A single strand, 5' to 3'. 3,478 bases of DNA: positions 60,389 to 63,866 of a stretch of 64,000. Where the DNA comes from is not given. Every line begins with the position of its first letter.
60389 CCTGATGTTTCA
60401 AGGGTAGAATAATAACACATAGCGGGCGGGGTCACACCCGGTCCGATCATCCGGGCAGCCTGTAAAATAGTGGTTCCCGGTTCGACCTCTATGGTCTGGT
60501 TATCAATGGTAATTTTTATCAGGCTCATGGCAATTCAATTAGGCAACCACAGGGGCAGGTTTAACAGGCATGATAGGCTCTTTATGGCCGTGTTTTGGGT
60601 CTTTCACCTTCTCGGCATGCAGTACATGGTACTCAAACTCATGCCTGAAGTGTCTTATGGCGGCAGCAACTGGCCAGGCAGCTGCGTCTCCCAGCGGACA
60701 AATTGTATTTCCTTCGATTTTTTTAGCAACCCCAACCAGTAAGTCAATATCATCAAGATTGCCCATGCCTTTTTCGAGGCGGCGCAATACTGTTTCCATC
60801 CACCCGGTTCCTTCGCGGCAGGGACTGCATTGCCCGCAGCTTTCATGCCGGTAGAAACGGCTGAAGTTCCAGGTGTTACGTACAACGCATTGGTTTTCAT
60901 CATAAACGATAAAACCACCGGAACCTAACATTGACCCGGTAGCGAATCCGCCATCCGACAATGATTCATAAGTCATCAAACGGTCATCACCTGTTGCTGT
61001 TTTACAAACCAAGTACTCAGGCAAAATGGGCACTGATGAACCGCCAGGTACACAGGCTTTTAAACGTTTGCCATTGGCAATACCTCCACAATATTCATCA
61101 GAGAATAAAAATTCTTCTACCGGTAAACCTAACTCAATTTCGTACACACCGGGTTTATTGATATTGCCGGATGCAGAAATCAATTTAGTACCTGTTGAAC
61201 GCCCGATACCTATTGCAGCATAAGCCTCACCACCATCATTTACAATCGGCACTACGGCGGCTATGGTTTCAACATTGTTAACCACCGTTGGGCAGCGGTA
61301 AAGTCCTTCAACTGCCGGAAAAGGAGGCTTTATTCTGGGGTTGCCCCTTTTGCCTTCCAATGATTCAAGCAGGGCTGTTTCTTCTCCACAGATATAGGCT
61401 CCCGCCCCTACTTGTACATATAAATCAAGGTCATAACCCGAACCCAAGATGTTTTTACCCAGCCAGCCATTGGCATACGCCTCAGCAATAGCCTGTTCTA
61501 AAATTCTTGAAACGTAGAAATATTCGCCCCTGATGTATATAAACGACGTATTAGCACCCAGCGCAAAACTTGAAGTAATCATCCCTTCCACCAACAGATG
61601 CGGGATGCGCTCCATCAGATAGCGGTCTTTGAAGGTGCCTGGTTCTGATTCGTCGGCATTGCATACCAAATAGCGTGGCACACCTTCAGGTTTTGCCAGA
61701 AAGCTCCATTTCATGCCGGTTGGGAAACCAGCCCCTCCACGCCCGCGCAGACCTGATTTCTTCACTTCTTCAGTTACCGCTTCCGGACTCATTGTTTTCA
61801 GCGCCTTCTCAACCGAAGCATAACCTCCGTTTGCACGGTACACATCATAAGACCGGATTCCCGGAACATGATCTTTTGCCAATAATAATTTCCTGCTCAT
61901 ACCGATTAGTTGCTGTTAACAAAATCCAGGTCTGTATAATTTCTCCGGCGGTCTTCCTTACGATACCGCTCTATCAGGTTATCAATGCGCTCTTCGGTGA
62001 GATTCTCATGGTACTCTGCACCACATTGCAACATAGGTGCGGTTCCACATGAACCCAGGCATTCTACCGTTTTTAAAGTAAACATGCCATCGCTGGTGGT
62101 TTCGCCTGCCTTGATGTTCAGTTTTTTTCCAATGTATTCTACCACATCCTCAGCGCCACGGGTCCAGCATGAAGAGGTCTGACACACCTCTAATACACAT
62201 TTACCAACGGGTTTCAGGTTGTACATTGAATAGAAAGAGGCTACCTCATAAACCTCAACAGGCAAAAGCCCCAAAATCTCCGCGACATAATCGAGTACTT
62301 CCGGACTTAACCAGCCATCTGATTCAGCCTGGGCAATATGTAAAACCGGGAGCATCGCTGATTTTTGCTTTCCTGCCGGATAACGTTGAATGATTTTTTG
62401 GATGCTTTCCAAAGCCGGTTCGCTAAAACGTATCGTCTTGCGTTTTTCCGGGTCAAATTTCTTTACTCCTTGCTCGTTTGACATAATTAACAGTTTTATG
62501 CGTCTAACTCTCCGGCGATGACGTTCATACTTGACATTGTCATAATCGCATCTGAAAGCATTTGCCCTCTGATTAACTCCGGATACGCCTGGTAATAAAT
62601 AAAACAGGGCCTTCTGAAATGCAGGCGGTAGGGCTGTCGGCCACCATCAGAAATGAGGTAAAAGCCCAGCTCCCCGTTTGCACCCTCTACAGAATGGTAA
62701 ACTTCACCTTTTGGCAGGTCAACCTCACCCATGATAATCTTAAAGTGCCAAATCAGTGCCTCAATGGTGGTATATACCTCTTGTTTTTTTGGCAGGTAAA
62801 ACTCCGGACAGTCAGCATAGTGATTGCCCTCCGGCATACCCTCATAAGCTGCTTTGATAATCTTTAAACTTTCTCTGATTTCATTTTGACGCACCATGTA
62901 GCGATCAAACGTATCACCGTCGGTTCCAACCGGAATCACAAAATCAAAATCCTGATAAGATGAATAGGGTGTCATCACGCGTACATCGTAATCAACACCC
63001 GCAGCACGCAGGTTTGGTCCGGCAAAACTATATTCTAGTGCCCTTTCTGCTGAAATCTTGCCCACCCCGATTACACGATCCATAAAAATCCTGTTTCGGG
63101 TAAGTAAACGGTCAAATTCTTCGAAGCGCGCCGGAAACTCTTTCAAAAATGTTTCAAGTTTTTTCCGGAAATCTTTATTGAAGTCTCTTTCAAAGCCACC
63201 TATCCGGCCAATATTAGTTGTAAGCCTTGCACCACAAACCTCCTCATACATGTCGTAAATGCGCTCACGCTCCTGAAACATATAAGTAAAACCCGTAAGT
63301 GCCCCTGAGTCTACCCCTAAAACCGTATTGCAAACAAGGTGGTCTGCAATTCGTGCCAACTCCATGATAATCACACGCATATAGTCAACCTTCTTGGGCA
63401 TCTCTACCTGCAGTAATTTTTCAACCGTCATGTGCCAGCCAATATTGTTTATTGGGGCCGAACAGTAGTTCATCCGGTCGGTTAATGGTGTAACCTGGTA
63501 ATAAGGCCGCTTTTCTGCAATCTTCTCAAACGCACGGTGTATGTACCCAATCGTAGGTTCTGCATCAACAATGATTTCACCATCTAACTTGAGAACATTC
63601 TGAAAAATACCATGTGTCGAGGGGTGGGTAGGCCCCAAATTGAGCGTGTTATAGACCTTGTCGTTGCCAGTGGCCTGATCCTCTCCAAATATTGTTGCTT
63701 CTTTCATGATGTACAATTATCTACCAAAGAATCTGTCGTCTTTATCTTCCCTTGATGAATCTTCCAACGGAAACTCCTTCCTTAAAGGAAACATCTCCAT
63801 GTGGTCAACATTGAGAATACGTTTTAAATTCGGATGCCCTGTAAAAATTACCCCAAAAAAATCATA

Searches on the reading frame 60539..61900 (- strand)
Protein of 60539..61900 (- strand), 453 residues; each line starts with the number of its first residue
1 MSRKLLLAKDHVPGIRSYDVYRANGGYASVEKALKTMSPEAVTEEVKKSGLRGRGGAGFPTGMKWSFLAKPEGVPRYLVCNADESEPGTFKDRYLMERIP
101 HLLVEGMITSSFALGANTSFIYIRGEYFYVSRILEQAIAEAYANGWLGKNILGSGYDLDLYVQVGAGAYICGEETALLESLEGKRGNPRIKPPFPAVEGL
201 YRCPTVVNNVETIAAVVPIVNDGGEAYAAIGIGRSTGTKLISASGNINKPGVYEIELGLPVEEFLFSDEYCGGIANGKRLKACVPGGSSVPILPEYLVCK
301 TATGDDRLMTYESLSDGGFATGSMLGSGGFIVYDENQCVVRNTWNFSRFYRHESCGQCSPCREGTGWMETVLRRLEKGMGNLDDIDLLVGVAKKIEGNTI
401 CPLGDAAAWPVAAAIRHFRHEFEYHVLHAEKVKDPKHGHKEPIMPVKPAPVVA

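Call 89: search_protein_families(library=pfam, proteins=[window:60539-61900:-], max_evalue=0.0001)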
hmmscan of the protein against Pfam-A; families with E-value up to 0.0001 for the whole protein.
window:60539-61900:- (453 aa): 2 families
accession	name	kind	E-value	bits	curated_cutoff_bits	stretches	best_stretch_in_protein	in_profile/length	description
PF01512.22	Complex1_51K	-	2.1e-46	158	31.2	1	46-216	1-148/150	Nuo51 FMN-binding domain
PF10589.14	NADH_4Fe-4S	-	2.8e-31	107.7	23.5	1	343-425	3-85/85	NADH-ubiquinone oxidoreductase-F iron-sulfur binding region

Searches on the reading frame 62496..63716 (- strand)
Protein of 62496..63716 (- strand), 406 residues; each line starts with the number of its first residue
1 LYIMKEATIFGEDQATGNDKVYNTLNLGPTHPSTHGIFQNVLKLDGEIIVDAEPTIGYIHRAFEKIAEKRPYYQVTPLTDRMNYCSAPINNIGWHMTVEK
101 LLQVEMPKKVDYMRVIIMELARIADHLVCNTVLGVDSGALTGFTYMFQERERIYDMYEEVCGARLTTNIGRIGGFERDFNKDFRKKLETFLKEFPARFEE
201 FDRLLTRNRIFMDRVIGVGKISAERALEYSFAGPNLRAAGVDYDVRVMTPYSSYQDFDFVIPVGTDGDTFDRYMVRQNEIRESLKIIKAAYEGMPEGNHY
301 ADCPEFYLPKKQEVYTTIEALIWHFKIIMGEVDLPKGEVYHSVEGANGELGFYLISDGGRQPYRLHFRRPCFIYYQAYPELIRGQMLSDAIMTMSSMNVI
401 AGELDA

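Call 89: search_protein_families(library=pfam, proteins=[window:62496-63716:-], max_evalue=0.0001)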
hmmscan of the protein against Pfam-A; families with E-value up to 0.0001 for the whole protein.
window:62496-63716:- (406 aa): 1 family
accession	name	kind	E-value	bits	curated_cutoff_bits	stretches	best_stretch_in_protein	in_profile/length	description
PF00346.24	Complex1_49kDa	-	7.7e-107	356.8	24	1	136-405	1-270/271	Respiratory-chain NADH dehydrogenase, 49 Kd subunit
